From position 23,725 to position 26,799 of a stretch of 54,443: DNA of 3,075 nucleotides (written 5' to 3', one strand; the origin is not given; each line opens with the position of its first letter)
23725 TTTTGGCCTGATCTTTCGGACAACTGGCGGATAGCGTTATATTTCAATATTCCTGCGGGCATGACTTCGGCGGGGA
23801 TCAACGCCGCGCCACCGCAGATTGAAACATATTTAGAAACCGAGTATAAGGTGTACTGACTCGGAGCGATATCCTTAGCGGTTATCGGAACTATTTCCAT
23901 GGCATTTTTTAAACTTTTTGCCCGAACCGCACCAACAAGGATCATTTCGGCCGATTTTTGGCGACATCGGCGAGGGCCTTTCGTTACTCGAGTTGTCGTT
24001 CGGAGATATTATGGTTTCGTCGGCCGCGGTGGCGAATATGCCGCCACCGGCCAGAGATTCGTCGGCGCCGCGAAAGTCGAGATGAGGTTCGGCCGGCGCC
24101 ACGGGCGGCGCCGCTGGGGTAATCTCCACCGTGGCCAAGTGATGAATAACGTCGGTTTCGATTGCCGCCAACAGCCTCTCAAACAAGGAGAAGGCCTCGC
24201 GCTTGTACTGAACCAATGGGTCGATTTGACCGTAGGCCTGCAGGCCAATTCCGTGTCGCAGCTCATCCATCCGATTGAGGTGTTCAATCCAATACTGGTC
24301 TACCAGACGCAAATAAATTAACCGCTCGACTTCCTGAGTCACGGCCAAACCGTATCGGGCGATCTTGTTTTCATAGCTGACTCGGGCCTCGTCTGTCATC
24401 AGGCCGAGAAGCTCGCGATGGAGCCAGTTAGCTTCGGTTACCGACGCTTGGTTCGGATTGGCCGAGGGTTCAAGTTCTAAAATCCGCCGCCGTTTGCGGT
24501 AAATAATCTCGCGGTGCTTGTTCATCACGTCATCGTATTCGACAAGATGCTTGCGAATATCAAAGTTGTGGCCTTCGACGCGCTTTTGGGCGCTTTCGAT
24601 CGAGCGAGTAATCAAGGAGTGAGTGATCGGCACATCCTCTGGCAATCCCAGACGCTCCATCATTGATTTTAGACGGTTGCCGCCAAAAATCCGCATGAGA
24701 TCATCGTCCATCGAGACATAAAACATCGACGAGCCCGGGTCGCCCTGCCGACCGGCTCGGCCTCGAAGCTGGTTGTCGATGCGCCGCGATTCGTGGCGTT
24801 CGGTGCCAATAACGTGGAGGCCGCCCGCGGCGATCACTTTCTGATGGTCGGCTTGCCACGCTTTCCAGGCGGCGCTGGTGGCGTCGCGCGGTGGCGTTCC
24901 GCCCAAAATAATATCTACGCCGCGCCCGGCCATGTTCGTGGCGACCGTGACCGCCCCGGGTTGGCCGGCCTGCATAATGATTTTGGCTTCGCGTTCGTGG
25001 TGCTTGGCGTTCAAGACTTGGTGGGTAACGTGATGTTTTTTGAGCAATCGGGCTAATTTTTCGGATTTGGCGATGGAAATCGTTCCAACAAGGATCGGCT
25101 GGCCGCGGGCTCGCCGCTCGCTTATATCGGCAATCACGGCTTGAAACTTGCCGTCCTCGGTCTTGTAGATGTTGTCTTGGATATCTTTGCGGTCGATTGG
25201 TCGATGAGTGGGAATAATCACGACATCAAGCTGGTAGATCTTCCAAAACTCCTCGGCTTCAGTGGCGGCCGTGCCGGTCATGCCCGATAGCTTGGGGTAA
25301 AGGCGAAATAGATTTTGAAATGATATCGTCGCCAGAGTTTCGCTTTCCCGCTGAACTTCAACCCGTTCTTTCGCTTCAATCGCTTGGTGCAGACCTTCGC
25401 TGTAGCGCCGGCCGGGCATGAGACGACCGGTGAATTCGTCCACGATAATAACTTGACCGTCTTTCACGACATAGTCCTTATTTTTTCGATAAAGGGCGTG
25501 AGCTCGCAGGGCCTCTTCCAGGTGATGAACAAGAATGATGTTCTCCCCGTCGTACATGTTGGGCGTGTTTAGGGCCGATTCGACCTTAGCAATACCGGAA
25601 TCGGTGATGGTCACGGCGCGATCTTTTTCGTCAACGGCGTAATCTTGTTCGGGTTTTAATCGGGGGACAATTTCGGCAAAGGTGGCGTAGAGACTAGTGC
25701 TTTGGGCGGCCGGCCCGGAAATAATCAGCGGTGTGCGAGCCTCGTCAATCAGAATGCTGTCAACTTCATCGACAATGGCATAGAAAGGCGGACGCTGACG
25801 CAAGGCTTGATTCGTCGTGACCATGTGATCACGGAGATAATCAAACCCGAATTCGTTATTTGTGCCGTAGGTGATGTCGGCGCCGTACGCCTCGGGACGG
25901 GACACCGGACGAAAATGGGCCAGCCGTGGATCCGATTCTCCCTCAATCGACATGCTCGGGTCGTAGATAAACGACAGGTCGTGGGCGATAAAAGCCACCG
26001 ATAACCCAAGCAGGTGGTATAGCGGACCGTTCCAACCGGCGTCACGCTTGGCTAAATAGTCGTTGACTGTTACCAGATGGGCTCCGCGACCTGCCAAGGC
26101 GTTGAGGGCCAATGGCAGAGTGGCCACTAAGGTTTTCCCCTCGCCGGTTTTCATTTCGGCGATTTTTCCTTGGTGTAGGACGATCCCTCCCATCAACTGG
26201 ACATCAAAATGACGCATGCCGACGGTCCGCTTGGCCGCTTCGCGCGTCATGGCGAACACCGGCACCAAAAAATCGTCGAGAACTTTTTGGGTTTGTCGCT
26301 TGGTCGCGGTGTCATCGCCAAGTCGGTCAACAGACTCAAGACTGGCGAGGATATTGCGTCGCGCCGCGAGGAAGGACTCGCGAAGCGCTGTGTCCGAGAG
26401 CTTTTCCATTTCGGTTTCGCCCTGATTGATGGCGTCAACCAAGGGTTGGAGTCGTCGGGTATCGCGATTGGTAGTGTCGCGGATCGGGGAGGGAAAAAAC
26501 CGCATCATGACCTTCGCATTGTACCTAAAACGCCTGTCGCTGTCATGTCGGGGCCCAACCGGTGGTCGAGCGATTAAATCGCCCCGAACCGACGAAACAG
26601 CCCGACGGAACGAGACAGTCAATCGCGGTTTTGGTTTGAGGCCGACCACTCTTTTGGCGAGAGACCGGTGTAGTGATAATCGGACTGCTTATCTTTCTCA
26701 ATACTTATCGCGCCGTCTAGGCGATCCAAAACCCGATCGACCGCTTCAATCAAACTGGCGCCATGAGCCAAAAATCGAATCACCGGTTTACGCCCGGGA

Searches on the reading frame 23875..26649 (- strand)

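Call 6: search_protein_families(library=pfam, proteins=[window:23875-26649:-], max_evalue=0.01)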
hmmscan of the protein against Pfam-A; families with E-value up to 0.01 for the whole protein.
window:23875-26649:- (924 aa): 6 families
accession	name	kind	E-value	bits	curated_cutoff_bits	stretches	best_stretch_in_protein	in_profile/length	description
PF07517.20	SecA_DEAD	-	3.6e-114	381.3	24.6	1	57-469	6-290/290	SecA DEAD-like domain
PF21090.3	P-loop_SecA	-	1.1e-84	283.6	27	1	484-672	1-205/205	SecA P-loop domain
PF07516.18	SecA_SW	-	1.2e-50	172.8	26.7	2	746-841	106-199/200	SecA Wing and Scaffold domain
PF01043.26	SecA_PP_bind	-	1.9e-43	148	23.5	1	317-425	2-110/110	SecA preprotein cross-linking domain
PF02810.21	SEC-C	-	1.6e-10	41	20.4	1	901-919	1-19/19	SEC-C motif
PF00271.37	Helicase_C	-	0.0046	17.6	23.5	0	504-580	5-81/110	Helicase conserved C-terminal domain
